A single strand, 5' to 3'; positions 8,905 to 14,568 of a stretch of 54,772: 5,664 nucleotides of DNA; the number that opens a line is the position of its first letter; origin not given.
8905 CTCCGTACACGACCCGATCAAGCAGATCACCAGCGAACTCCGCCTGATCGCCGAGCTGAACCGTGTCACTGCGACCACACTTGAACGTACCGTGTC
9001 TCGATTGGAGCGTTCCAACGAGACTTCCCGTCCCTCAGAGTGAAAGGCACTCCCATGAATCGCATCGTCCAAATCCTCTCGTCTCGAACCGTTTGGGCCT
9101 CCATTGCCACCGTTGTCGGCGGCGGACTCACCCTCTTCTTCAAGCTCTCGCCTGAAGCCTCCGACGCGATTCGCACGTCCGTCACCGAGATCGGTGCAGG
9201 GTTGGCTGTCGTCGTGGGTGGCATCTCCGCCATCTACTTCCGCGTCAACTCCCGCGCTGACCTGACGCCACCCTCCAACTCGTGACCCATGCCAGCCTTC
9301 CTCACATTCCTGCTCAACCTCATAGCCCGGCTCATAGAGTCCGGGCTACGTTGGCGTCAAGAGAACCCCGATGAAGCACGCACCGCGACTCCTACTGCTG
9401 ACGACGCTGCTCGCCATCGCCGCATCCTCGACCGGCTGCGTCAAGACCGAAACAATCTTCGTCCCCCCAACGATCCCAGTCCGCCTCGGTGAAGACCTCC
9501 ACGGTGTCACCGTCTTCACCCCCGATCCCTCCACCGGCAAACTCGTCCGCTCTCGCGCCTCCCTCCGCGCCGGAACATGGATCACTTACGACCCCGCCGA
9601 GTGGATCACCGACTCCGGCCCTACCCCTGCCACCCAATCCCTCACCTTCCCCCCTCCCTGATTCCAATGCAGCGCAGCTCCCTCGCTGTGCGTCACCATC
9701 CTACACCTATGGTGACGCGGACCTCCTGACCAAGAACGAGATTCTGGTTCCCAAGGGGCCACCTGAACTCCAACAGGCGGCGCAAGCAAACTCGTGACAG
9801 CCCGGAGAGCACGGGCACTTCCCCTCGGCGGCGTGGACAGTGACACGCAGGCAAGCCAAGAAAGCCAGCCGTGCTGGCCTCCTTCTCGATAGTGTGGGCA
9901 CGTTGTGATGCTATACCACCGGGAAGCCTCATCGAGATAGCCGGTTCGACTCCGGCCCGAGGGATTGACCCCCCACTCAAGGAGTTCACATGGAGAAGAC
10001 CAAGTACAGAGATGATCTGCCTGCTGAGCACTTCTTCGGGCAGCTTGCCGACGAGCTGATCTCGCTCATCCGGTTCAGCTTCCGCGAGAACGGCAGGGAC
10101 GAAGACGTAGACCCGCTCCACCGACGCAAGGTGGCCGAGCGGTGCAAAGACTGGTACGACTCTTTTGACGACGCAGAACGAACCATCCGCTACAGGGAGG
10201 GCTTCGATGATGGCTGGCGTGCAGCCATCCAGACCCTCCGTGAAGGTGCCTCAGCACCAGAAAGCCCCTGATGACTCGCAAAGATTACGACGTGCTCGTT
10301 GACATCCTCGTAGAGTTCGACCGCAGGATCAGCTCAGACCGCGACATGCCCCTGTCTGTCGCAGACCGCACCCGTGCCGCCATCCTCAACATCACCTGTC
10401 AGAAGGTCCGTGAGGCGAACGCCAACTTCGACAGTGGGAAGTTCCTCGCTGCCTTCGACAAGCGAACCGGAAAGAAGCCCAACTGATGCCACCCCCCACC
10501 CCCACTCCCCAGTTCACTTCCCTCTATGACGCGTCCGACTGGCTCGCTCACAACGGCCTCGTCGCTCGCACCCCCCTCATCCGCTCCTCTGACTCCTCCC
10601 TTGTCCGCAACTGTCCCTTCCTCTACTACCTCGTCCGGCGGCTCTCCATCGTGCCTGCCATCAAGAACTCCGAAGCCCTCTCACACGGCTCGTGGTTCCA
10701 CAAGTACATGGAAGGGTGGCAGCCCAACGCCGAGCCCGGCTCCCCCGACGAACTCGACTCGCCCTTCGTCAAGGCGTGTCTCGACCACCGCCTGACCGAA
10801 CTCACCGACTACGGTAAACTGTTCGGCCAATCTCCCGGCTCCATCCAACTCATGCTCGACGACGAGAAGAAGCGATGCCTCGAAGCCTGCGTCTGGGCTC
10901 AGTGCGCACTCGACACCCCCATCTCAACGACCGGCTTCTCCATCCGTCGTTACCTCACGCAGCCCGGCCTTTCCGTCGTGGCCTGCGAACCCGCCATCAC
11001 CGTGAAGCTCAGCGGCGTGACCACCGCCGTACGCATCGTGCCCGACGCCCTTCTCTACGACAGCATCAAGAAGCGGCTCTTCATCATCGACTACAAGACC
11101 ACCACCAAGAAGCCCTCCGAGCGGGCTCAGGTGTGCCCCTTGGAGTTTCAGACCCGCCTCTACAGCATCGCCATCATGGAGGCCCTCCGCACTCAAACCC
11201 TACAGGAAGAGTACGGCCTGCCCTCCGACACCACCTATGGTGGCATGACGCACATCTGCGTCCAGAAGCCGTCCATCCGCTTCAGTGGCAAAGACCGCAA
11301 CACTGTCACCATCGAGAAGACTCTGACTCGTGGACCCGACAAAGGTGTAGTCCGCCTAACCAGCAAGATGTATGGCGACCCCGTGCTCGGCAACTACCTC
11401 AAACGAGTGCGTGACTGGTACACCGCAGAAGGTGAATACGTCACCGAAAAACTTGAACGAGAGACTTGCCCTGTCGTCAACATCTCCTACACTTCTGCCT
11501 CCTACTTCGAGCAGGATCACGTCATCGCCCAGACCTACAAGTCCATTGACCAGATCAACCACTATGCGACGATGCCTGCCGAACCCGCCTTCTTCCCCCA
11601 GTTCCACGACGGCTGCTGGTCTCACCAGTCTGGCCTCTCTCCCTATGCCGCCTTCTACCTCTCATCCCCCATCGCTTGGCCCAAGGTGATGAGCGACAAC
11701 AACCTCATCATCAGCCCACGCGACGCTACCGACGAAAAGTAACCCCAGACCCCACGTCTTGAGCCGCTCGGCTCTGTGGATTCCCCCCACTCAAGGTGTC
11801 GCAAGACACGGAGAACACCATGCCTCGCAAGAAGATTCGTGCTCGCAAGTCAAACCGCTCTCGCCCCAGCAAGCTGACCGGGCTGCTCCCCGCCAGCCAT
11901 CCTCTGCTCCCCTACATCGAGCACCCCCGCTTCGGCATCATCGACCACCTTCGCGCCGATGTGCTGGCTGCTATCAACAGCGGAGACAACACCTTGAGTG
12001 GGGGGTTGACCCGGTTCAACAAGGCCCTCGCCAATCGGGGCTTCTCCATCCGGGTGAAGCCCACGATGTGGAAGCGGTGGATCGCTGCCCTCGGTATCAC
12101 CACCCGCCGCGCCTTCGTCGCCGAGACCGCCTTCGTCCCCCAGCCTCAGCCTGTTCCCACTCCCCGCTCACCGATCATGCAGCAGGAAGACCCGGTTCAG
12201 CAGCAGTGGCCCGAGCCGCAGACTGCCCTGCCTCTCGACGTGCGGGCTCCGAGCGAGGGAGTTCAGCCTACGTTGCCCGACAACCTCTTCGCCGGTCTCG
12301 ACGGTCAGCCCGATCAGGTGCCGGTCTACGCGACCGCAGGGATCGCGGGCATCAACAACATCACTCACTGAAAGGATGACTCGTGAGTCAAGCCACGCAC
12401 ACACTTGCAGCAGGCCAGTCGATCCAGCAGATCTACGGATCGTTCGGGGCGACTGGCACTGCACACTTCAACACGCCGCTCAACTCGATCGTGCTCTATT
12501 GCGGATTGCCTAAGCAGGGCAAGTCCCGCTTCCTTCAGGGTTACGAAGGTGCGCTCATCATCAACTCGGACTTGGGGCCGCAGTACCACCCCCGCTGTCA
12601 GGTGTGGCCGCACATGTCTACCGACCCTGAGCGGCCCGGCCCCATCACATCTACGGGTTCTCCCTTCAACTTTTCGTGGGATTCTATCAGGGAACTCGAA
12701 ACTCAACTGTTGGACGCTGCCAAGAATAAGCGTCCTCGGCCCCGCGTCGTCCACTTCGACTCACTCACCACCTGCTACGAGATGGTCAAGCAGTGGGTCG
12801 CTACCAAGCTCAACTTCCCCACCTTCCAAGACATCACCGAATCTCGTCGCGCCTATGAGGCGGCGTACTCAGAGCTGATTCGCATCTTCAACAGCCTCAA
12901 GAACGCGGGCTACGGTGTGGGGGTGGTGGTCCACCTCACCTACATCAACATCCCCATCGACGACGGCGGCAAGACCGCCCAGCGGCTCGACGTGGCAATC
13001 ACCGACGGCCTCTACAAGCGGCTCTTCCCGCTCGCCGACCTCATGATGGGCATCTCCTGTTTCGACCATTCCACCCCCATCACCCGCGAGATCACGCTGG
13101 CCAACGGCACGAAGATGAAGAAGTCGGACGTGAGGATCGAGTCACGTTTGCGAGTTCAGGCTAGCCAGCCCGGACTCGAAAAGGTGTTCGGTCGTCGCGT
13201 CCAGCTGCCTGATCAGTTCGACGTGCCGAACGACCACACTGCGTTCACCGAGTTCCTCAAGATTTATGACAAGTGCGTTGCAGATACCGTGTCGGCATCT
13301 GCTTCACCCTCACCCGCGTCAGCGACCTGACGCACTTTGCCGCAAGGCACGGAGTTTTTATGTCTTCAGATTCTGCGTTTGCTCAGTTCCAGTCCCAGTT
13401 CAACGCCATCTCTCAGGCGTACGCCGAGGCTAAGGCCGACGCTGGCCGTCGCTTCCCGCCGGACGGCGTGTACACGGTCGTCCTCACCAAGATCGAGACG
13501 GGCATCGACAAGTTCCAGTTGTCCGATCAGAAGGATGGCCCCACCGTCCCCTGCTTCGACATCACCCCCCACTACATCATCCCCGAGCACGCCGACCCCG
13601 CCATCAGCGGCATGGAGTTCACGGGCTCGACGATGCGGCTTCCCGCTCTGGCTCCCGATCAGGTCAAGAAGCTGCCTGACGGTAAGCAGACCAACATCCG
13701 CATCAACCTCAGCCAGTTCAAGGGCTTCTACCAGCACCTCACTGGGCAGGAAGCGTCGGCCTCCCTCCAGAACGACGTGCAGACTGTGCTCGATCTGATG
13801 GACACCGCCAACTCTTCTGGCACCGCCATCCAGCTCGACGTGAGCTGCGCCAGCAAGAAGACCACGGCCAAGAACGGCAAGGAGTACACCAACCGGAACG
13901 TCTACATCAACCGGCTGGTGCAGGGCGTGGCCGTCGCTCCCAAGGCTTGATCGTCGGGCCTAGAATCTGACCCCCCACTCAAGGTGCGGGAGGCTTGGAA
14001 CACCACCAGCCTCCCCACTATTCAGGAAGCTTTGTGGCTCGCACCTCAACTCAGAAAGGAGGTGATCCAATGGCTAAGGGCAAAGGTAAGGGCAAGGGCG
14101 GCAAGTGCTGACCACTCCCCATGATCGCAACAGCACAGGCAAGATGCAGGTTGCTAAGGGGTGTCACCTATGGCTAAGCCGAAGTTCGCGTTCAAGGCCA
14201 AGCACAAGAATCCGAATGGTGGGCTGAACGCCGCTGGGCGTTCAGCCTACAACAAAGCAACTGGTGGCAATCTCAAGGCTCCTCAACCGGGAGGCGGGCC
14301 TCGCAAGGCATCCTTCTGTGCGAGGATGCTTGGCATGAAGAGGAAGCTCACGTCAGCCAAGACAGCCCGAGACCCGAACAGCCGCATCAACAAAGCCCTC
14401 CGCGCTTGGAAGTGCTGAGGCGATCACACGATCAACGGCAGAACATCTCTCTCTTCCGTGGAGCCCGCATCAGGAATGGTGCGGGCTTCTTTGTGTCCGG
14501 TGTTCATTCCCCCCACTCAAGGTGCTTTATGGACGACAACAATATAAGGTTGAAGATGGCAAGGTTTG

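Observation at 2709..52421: Exact 13-16 nt element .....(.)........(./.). present 22 times on both strands, in coding and non-coding DNA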

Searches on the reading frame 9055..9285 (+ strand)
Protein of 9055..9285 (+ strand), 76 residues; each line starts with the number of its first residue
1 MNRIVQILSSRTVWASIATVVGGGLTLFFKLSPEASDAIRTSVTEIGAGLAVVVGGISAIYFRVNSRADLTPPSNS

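Call 101: search_protein_families(library=pfam, proteins=[window:9055-9285:+], max_evalue=0.01)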
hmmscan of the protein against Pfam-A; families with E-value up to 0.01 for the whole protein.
window:9055-9285:+ (76 aa): 0 families

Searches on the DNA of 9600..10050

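Call 69: search_rna_families(source=window, start=9600, end=10050, threshold=evalue, max_evalue=1, show_alignments=1)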
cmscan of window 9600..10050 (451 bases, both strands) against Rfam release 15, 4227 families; matches with E-value up to 1: 0.
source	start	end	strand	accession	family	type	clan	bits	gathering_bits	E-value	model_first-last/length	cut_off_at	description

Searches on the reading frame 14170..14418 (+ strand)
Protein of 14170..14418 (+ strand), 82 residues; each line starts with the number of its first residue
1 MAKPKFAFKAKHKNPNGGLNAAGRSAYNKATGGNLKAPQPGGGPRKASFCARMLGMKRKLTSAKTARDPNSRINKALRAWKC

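Call 101: search_protein_families(library=pfam, proteins=[window:14170-14418:+], max_evalue=0.01)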
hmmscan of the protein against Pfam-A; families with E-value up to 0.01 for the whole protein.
window:14170-14418:+ (82 aa): 1 family
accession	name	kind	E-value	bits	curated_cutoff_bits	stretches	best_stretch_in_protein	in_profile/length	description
PF19846.4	DUF6321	-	6.8e-22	78.3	28.5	1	12-80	1-72/72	Domain of unknown function (DUF6321)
